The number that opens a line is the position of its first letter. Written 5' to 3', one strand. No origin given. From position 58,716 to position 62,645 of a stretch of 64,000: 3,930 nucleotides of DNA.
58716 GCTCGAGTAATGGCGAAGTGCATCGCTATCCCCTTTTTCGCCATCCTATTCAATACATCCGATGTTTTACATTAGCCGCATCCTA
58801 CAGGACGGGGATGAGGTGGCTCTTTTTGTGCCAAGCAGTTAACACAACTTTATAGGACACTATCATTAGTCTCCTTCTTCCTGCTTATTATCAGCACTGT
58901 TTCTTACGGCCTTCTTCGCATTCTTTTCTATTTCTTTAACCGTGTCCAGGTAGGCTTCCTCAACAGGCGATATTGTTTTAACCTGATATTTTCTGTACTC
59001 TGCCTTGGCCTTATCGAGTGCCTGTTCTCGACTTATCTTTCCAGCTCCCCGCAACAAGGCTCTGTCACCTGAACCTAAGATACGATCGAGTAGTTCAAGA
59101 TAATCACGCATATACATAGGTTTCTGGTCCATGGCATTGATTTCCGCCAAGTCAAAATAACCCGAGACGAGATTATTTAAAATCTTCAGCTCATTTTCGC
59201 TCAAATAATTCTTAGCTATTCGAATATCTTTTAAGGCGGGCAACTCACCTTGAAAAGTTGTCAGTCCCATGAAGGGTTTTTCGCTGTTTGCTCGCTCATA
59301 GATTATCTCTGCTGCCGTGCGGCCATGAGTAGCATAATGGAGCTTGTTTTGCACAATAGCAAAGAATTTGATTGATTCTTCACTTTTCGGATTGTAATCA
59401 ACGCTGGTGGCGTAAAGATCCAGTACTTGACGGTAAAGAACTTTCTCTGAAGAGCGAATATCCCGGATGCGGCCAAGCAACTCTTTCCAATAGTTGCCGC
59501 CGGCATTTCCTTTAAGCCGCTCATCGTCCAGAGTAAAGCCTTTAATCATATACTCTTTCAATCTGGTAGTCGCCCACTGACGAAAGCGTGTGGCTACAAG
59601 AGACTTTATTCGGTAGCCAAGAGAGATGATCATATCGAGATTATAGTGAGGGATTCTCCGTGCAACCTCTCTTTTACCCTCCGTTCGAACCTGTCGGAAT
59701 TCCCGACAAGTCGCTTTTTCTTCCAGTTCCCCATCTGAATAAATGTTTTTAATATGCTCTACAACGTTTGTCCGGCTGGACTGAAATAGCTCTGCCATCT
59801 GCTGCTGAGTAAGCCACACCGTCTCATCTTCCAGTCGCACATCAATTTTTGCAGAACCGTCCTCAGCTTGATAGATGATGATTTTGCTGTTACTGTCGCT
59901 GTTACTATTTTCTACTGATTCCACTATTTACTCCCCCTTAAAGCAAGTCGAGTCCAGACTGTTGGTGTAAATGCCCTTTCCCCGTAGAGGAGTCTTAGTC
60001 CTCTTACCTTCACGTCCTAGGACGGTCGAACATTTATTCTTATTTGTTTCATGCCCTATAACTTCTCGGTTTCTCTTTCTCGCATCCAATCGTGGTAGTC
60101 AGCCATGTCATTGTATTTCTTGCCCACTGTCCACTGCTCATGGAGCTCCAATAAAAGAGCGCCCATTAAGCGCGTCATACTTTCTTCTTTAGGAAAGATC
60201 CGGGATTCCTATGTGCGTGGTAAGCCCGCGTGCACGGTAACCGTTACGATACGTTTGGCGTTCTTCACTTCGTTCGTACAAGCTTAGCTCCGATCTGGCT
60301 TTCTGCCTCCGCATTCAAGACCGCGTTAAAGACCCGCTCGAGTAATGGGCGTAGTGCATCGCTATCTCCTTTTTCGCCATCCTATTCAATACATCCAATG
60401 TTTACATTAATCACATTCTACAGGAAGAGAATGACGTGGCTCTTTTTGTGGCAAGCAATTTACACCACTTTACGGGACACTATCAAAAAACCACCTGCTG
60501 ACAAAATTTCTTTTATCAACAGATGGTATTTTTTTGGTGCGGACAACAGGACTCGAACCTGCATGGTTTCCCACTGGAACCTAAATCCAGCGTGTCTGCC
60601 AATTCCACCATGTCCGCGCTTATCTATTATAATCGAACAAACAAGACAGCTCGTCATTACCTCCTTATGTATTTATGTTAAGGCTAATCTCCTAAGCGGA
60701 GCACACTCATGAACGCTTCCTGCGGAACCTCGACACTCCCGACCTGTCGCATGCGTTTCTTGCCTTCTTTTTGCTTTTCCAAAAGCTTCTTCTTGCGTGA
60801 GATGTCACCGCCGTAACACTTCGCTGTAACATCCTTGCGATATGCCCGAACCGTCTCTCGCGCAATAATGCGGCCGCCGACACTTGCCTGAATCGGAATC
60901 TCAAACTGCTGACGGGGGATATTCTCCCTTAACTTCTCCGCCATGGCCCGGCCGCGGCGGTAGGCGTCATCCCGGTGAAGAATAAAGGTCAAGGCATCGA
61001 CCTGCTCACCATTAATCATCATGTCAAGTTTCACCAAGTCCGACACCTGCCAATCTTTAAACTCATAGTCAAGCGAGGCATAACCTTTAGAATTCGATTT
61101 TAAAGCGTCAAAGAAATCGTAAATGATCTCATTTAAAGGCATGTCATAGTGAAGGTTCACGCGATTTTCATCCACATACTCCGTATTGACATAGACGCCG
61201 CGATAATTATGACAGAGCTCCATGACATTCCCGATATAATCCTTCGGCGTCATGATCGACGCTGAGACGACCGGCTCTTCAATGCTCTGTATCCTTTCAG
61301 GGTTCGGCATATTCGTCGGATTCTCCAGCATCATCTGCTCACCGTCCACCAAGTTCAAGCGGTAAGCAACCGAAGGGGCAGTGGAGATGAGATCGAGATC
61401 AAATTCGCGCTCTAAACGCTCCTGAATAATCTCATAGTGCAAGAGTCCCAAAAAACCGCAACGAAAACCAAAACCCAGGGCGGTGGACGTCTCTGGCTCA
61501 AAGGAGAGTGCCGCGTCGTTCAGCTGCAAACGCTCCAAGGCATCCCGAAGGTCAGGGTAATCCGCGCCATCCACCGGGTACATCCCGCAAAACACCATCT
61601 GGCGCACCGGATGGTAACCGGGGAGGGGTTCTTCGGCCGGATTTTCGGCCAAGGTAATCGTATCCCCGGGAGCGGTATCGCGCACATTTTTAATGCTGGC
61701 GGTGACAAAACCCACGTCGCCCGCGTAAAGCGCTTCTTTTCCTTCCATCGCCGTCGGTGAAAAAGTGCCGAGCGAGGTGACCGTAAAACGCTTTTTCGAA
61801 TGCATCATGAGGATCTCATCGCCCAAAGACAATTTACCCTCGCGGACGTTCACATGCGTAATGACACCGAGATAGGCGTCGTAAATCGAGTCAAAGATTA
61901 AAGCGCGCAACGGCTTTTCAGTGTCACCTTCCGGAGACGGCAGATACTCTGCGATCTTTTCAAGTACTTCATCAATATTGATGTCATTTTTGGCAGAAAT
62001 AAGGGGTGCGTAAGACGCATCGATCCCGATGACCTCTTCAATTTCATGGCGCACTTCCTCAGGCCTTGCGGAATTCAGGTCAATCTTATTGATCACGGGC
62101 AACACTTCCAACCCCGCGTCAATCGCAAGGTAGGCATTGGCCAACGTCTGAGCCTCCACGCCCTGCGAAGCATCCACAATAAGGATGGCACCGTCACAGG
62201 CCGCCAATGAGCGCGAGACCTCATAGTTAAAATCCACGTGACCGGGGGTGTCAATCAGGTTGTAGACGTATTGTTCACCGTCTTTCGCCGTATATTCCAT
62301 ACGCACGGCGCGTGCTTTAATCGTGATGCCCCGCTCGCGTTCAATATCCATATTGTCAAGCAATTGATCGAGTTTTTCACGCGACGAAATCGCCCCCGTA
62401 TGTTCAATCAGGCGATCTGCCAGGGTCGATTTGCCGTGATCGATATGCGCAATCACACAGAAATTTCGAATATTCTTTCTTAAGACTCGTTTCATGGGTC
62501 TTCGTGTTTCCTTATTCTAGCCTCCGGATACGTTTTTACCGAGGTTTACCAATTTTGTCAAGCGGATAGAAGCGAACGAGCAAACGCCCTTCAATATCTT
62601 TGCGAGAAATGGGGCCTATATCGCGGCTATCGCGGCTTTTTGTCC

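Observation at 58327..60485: rhuM bracketed exactly by two direct copies of a 539-bp internally deleted IS256-family element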

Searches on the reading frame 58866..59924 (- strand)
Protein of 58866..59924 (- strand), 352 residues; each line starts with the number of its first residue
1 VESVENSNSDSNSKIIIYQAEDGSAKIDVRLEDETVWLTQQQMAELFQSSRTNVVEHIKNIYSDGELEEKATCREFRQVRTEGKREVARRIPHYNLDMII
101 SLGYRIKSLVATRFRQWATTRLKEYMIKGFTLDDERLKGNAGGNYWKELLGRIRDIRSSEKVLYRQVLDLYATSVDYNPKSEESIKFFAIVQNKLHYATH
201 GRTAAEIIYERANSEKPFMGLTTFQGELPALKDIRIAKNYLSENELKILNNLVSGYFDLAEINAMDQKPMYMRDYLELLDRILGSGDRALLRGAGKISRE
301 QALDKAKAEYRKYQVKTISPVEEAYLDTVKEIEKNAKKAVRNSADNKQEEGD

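Call 6: search_protein_families(library=pfam, proteins=[window:58866-59924:-], max_evalue=0.1)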
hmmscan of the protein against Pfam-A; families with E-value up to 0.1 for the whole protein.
window:58866-59924:- (352 aa): 3 families
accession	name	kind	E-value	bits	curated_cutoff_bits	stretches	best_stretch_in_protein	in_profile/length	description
PF13310.11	Virulence_RhuM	-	2.2e-106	355.2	33.7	1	71-317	1-248/252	Virulence protein RhuM family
PF09669.15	Phage_pRha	-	0.0066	17.4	29.9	1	41-97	4-59/91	Phage regulatory protein Rha (Phage_pRha)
PF03936.21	Terpene_synth_C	-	0.058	13.1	26.3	0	239-337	55-149/241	Terpene synthase family, metal binding domain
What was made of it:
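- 58866..59924 (-): rhuM, a 352-aa RhuM-family protein and candidate single-gene anti-phage defence (PADLOC PDC-S05). It is full length. Call 6: Pfam PF13310, E = 2e-106, profile positions 1-248 of 252.
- Checked: rhuM (58866-59924, minus strand, GTG start, Shine-Dalgarno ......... 6 nt upstream) matches Pfam Virulence_RhuM at E = 2e-106 (call 6).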

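Call 9: find_encoding_contigs(protein=window:58866-59924:-, flank=10000, max_places=10)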
Protein window:58866-59924:- (352 aa): 21 contigs read that carry it; 10 places shown.
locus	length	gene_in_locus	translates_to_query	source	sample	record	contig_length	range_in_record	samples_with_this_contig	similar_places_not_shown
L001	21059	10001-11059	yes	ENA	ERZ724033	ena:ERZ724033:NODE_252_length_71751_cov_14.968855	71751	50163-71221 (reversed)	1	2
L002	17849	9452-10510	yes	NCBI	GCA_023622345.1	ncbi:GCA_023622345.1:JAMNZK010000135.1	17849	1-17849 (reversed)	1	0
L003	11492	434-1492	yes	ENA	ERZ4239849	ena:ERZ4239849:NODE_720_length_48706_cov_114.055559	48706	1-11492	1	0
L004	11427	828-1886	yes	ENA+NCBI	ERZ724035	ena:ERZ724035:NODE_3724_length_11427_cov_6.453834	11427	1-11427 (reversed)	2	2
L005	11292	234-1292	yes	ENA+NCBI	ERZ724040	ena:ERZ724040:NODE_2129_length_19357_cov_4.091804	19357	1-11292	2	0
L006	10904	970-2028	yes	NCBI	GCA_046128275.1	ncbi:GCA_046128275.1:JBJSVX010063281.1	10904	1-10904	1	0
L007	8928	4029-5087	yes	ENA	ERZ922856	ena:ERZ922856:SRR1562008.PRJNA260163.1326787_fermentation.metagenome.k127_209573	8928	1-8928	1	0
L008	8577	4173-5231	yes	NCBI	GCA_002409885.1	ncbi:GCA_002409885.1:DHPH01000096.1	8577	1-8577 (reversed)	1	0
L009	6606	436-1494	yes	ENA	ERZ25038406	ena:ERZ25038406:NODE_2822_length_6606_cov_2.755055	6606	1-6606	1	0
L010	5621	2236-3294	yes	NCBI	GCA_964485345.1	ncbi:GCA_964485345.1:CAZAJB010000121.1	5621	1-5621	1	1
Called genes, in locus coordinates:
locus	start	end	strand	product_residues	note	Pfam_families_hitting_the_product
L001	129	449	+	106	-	PF00085:Thioredoxin, PF13098:Thioredoxin_2, PF13905:Thioredoxin_8 (faint), PF07449:HyaE (weak)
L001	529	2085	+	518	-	PF03853:YjeF_N, PF01256:Carb_kinase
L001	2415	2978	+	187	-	PF12822:ECF_trnsprt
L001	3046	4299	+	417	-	PF13393:tRNA-synt_His, PF00587:tRNA-synt_2b, PF03129:HGTP_anticodon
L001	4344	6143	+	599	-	PF01336:tRNA_anti-codon, PF00152:tRNA-synt_2, PF02938:GAD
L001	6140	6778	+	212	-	PF10502:Peptidase_S26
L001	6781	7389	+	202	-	PF10502:Peptidase_S26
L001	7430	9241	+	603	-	PF00009:GTP_EFTU, PF03144:GTP_EFTU_D2, PF00679:EFG_C, PF06421:LepA_C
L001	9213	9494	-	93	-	-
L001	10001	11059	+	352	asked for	PF13310:Virulence_RhuM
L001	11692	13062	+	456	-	PF02810:SEC-C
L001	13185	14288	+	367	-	PF00266:Aminotran_5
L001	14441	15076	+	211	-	PF19700:DUF6198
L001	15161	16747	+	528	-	PF25984:BSH_YknX (faint), PF25990:Beta-barrel_YknX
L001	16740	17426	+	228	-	PF02463:SMC_N (faint), PF00005:ABC_tran, PF13304:AAA_21 (faint)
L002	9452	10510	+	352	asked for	PF13310:Virulence_RhuM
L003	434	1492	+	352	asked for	PF13310:Virulence_RhuM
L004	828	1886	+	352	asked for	PF13310:Virulence_RhuM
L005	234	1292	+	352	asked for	PF13310:Virulence_RhuM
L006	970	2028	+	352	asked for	PF13310:Virulence_RhuM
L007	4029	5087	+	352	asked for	PF13310:Virulence_RhuM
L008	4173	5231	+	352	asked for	PF13310:Virulence_RhuM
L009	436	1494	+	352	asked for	PF13310:Virulence_RhuM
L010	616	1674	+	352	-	PF13310:Virulence_RhuM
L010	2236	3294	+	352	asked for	PF13310:Virulence_RhuM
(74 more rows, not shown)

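Call 33: search_protein_families(library=padloc, proteins=[window:58866-59924:-], max_evalue=0.01)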
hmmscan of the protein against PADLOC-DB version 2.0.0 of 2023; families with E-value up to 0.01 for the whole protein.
window:58866-59924:- (352 aa): 40 families (the best 25 are shown)
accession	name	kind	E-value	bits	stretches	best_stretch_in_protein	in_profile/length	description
PDLC04843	PDC-S05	-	1.3e-154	512.3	1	11-338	4-328/330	-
PDLC04853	PDC-S05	-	7.4e-146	483.6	1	11-339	4-332/336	-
PDLC04851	PDC-S05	-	2.6e-132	439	1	8-337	5-339/342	-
PDLC04864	PDC-S05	-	1.4e-125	416.2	1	67-340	1-274/277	-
PDLC04852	PDC-S05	-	2.5e-125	415.9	1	7-340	5-340/346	-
PDLC04868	PDC-S05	-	1.4e-117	390.6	1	11-337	4-334/335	-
PDLC04871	PDC-S05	-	6.7e-102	339.8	1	5-315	123-439/468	-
PDLC04870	PDC-S05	-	1.2e-91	303.9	1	9-214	5-209/214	-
PDLC04876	PDC-S05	-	4.7e-70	232.9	1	10-174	5-171/174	-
PDLC04854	PDC-S05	-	1.9e-60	202.2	1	12-141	3-132/212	-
PDLC04872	PDC-S05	-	3.4e-60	200.2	1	12-141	4-133/152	-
PDLC04965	PDC-S23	-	6.5e-58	194.7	1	12-157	4-147/327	-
PDLC04964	PDC-S23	-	1.2e-56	190.4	1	12-140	3-131/331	-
PDLC04858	PDC-S05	-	7.1e-53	176.1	1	12-140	4-129/138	-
PDLC04879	PDC-S05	-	1.5e-50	170.3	1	12-135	4-125/285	-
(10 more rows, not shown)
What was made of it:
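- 58866..59924 (-): Call 33: PDC-S05, E = 1e-154, profile positions 4-328 of 330.
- On RhuM / PADLOC PDC-S05: PDLC04843: E = 1.3e-154, profile positions 4-328 of 330 (call 33).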

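Call 34: search_protein_families(library=ncbifam, proteins=[window:58866-59924:-], max_evalue=0.001)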
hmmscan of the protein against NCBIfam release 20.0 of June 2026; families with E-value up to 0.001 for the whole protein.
window:58866-59924:- (352 aa): 0 families

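Call 49: search_dna_similar(query=window:58866-59924:-, collection=plasmids, mode=protein, max_rows=12)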
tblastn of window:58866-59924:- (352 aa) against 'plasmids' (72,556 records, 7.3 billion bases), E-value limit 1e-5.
Records with a match: 127; places in all: 156; records where one place covers at least 80% of the query: 41.
Best place of each record, by identity: <60% 127.
By first word of the organism name: Bacteroides 38; Pseudomonas 16; Parabacteroides 11; Ligilactobacillus 10; Phocaeicola 8; Vibrio 5; Aeromonas 5; Roseomonas 4; Legionella 4; Aliarcobacter 2; and 20 more.
By predicted mobility (MOB-suite, as given by PLSDB): non-mobilizable 76; conjugative 34; mobilizable 17.
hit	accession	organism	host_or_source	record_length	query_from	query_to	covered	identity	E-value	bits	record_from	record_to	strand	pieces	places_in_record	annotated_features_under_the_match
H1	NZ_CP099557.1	Aliarcobacter cryaerophilus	Chicken meat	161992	18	327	88%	53.9%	1e-106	350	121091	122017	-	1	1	virulence RhuM family protein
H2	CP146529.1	Arcobacter sp. AZ-2023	-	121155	18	327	88%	53.5%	3e-106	348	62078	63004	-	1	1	virulence RhuM family protein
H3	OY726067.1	Phocaeicola massiliensis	-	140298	18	338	91%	48.8%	3e-96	319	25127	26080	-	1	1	none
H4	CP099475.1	Roseomonas mucosa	Human skin,single cell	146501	18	352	95%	42.8%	2e-81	277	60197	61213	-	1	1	virulence RhuM family protein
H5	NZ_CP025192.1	Roseomonas mucosa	Homo sapiens,clinical, human skin, ...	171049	18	352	95%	42.8%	2e-81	277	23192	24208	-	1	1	virulence RhuM family protein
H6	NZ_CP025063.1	Roseomonas mucosa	Homo sapiens,Clinical, healthy, human ...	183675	18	352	95%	42.8%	2e-81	277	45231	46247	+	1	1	virulence RhuM family protein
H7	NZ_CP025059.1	Roseomonas mucosa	Homo sapiens,Clinical, healthy, human ...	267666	18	352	95%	42.8%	2e-81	277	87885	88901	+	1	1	virulence RhuM family protein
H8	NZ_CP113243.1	Vibrio sp. gvc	loach,Aquaculture ponds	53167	18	313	84%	46.8%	1e-86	292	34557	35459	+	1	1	virulence RhuM family protein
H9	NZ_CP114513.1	Ligilactobacillus salivarius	Meles meles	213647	18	337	91%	42.8%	7e-70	244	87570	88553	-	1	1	virulence RhuM family protein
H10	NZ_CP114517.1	Ligilactobacillus salivarius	Meles meles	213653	18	337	91%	42.8%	7e-70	244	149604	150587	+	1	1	virulence RhuM family protein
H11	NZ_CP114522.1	Ligilactobacillus salivarius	Meles meles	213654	18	337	91%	42.8%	7e-70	244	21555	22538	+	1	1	virulence RhuM family protein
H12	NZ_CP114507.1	Ligilactobacillus salivarius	Meles meles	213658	18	337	91%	42.8%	7e-70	244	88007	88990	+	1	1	virulence RhuM family protein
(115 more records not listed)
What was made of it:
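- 58866..59924 (-): Call 49: plasmid homologues annotated 'virulence RhuM family protein' align out to residues 327-352.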

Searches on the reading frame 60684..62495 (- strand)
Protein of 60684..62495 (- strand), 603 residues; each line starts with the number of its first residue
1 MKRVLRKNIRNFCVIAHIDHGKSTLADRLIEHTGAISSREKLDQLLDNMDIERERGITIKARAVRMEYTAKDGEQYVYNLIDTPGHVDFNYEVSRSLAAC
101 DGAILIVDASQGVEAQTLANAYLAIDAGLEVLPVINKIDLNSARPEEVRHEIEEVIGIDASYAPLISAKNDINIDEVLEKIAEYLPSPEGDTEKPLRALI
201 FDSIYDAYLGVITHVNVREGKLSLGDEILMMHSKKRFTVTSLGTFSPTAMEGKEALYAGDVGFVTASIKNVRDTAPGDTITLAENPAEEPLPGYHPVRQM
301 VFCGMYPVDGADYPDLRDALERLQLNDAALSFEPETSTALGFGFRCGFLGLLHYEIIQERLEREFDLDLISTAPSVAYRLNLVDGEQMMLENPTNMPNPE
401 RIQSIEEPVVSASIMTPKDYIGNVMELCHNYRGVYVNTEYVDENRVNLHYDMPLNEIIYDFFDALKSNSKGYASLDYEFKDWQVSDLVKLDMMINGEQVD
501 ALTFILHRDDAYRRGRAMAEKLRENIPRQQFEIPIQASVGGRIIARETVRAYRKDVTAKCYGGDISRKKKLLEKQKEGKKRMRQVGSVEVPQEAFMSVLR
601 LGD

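Call 25: find_encoding_contigs(protein=window:60684-62495:-, flank=6000, max_places=10)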
Protein window:60684-62495:- (603 aa): 15 contigs read that carry it; 10 places shown.
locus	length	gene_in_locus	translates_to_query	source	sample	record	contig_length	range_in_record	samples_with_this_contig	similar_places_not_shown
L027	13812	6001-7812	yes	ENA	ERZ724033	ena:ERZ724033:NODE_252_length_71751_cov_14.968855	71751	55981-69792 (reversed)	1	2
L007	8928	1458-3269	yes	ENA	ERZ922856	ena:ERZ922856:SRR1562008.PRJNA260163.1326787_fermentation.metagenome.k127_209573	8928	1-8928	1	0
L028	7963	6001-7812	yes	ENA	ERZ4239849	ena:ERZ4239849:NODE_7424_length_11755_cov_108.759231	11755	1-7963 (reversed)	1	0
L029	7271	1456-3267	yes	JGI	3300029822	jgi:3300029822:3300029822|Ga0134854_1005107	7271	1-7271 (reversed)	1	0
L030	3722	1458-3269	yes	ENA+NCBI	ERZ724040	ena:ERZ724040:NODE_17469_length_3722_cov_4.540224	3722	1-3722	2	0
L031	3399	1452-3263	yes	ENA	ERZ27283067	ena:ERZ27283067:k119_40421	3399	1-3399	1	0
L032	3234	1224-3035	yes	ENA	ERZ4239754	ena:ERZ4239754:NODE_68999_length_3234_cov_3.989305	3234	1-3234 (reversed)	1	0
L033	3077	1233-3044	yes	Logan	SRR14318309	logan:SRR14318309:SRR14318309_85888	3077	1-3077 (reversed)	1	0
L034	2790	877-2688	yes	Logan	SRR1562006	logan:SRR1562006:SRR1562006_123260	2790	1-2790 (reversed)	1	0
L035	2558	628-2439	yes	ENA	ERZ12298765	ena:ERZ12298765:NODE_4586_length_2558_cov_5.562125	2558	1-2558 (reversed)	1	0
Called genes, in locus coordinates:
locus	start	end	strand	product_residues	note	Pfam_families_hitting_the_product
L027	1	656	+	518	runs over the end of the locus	PF03853:YjeF_N, PF01256:Carb_kinase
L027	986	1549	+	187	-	PF12822:ECF_trnsprt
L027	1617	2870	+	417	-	PF13393:tRNA-synt_His, PF00587:tRNA-synt_2b, PF03129:HGTP_anticodon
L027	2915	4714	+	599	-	PF01336:tRNA_anti-codon, PF00152:tRNA-synt_2, PF02938:GAD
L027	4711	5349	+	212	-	PF10502:Peptidase_S26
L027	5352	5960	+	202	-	PF10502:Peptidase_S26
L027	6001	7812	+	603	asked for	PF00009:GTP_EFTU, PF03144:GTP_EFTU_D2, PF00679:EFG_C, PF06421:LepA_C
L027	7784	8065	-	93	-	-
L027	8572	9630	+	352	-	PF13310:Virulence_RhuM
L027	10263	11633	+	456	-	PF02810:SEC-C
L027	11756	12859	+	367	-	PF00266:Aminotran_5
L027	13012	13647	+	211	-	PF19700:DUF6198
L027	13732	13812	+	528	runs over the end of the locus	PF25984:BSH_YknX (faint), PF25990:Beta-barrel_YknX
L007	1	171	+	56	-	?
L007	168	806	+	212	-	PF10502:Peptidase_S26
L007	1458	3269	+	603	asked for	PF00009:GTP_EFTU, PF03144:GTP_EFTU_D2, PF00679:EFG_C, PF06421:LepA_C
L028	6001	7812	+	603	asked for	PF00009:GTP_EFTU, PF03144:GTP_EFTU_D2, PF00679:EFG_C, PF06421:LepA_C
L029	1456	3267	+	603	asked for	PF00009:GTP_EFTU, PF03144:GTP_EFTU_D2, PF00679:EFG_C, PF06421:LepA_C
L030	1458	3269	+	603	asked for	PF00009:GTP_EFTU, PF03144:GTP_EFTU_D2, PF00679:EFG_C, PF06421:LepA_C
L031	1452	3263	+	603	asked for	PF00009:GTP_EFTU, PF03144:GTP_EFTU_D2, PF00679:EFG_C, PF06421:LepA_C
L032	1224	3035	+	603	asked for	PF00009:GTP_EFTU, PF03144:GTP_EFTU_D2, PF00679:EFG_C, PF06421:LepA_C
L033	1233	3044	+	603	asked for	PF00009:GTP_EFTU, PF03144:GTP_EFTU_D2, PF00679:EFG_C, PF06421:LepA_C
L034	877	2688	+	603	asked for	PF00009:GTP_EFTU, PF03144:GTP_EFTU_D2, PF00679:EFG_C, PF06421:LepA_C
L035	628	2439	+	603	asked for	PF00009:GTP_EFTU, PF03144:GTP_EFTU_D2, PF00679:EFG_C, PF06421:LepA_C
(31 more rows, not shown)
